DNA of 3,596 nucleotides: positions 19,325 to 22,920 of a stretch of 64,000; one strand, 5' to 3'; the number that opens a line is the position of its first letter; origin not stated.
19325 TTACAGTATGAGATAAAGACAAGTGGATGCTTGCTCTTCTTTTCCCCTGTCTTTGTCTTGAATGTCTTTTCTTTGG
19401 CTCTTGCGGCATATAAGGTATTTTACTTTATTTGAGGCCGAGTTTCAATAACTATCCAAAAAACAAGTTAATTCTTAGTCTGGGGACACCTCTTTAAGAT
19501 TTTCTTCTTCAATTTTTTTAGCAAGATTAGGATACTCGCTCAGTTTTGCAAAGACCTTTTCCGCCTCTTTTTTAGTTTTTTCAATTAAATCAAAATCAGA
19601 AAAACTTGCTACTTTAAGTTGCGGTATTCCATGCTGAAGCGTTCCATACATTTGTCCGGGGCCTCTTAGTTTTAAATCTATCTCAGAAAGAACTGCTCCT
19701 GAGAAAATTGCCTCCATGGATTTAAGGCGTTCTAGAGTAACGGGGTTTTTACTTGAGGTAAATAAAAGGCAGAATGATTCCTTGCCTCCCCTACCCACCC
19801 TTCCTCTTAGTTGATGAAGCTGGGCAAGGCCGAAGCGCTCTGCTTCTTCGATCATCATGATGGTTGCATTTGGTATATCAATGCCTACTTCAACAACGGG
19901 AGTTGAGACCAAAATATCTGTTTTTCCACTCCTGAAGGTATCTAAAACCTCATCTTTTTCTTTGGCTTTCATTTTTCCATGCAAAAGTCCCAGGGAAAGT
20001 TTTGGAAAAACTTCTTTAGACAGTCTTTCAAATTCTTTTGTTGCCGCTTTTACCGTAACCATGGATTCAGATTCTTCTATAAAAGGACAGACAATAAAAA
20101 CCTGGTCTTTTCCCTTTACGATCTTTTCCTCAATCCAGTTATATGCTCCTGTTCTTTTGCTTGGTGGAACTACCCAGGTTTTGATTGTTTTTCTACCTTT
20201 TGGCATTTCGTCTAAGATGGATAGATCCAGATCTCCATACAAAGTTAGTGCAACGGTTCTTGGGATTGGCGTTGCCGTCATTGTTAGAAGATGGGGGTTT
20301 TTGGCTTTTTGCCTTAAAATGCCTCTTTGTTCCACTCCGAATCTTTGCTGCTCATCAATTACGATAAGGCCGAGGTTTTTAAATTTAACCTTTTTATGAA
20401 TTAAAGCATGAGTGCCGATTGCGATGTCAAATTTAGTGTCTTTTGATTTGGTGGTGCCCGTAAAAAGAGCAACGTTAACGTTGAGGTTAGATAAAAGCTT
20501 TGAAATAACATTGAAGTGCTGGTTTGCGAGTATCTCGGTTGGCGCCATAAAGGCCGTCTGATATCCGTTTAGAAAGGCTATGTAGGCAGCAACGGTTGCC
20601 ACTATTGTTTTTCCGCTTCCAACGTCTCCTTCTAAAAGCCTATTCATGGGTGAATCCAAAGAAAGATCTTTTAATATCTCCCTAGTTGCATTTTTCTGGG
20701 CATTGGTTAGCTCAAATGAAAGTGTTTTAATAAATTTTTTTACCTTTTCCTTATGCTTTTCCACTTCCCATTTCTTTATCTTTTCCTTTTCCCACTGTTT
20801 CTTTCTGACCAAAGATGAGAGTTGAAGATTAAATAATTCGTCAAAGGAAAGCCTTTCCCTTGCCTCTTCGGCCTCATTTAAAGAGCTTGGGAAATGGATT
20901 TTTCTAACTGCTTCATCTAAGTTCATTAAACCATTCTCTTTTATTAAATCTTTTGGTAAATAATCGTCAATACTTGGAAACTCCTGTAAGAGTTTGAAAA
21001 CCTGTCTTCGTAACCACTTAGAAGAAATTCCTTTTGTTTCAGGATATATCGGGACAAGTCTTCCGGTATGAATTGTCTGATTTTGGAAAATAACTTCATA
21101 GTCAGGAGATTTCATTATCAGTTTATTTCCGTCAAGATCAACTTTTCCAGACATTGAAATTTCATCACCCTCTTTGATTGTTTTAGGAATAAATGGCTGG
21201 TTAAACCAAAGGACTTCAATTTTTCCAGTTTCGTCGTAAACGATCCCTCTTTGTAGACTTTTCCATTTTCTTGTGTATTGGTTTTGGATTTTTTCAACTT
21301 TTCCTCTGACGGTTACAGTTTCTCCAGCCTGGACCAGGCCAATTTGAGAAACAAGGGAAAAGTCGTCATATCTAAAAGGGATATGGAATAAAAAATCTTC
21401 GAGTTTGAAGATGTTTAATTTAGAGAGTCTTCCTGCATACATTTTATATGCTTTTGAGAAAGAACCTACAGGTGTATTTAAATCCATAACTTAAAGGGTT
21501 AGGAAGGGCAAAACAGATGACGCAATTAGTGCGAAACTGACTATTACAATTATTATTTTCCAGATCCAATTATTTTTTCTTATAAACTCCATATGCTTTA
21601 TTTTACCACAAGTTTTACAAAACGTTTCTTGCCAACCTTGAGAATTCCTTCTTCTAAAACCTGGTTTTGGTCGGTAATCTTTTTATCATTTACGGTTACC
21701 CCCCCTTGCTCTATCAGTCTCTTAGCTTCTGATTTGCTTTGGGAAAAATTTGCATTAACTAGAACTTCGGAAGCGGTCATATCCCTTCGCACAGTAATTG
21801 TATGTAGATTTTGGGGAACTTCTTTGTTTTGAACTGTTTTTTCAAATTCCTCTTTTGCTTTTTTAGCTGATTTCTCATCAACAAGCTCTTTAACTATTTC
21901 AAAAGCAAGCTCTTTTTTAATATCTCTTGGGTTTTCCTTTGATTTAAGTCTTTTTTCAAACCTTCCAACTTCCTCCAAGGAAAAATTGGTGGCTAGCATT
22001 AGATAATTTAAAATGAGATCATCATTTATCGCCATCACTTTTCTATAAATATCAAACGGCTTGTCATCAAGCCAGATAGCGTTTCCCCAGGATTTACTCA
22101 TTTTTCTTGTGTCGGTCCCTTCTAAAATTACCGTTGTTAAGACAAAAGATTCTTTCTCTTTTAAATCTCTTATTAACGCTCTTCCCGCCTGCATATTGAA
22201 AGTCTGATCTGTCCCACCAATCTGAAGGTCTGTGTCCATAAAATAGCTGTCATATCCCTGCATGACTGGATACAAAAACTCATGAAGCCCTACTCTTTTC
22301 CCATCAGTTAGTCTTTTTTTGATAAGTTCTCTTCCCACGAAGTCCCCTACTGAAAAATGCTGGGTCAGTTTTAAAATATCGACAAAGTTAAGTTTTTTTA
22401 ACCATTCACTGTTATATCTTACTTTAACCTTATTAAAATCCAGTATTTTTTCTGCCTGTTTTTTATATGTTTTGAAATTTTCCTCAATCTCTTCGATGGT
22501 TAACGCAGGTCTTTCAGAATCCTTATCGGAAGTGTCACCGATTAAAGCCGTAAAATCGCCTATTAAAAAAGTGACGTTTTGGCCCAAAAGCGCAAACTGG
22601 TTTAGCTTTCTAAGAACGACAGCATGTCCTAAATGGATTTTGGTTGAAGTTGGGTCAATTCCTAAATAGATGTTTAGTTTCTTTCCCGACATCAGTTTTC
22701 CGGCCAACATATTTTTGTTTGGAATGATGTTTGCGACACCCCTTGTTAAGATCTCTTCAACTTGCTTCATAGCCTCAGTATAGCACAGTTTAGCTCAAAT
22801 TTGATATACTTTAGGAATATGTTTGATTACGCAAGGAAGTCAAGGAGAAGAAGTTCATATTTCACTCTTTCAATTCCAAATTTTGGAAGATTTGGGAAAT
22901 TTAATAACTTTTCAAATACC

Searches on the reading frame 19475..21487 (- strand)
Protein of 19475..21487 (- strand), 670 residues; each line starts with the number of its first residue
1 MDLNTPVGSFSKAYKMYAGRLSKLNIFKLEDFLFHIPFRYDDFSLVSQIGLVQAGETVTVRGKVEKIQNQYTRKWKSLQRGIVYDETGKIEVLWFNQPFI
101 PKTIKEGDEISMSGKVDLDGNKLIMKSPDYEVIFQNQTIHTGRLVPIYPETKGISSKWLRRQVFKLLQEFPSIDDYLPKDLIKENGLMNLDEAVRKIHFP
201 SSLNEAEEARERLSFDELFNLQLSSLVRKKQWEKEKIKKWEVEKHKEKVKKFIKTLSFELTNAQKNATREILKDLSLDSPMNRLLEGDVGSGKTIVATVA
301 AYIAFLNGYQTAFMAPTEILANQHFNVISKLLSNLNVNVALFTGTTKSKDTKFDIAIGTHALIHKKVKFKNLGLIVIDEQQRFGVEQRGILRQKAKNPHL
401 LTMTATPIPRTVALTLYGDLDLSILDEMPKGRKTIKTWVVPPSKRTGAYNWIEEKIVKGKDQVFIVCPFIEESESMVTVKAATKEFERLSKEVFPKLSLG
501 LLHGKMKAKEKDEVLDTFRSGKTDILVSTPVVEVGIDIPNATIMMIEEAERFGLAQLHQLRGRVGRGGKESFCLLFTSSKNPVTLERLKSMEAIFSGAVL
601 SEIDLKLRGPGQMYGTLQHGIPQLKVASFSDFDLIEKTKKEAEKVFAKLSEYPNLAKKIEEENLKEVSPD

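Call 35: search_protein_families(library=pfam, proteins=[window:19475-21487:-])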
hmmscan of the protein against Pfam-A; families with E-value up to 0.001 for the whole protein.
window:19475-21487:- (670 aa): 10 families
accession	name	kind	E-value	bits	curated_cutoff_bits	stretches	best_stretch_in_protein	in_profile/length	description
PF00270.35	DEAD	-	1.8e-23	83.5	26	1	262-412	2-164/167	DEAD/DEAH box helicase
PF00271.37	Helicase_C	-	1.4e-20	74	23.5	1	457-568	12-110/110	Helicase conserved C-terminal domain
PF17191.10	RecG_wedge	-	2.7e-18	66.5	23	1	21-163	16-155/162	RecG wedge domain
PF04851.21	ResIII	-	3.9e-13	50.1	22.5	1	258-407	2-162/164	Type III restriction enzyme, res subunit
PF01336.31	tRNA_anti-codon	-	5.3e-08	33.1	27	1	58-133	1-75/75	OB-fold nucleic acid binding domain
PF22590.2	Cas3-like_C_2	-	1.5e-06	28.9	27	1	477-567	10-104/106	CRISPR-associated nuclease/helicase Cas3, C-terminal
PF19833.4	RecG_dom3_C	-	1.9e-06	28.3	26.8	1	598-663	5-72/87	ATP-dependent DNA helicase RecG, domain 3, C-terminal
PF13604.12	AAA_30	-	3.5e-05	24.1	27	1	260-395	2-112/191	AAA domain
PF07517.20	SecA_DEAD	-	0.00011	22.1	24.6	1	284-351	94-161/290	SecA DEAD-like domain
PF22527.2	DEXQc_Suv3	-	0.00013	21.9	27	1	287-390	20-112/154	DEXQ-box helicase domain of Suv3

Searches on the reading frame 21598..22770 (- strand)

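Call 35: search_protein_families(library=pfam, proteins=[window:21598-22770:-])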
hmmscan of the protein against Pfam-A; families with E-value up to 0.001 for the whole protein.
window:21598-22770:- (390 aa): 3 families
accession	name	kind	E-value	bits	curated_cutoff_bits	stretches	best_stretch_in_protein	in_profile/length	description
PF00579.31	tRNA-synt_1b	-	5.2e-72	243.1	21.1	1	29-313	3-291/292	tRNA synthetases class I (W and Y)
PF01479.30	S4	-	5e-10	39.4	22.8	1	336-375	6-45/48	S4 domain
PF22421.1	SYY_C-terminal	-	7e-08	32.7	27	1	321-374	8-62/83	Tyrosine--tRNA ligase SYY-like C-terminal domain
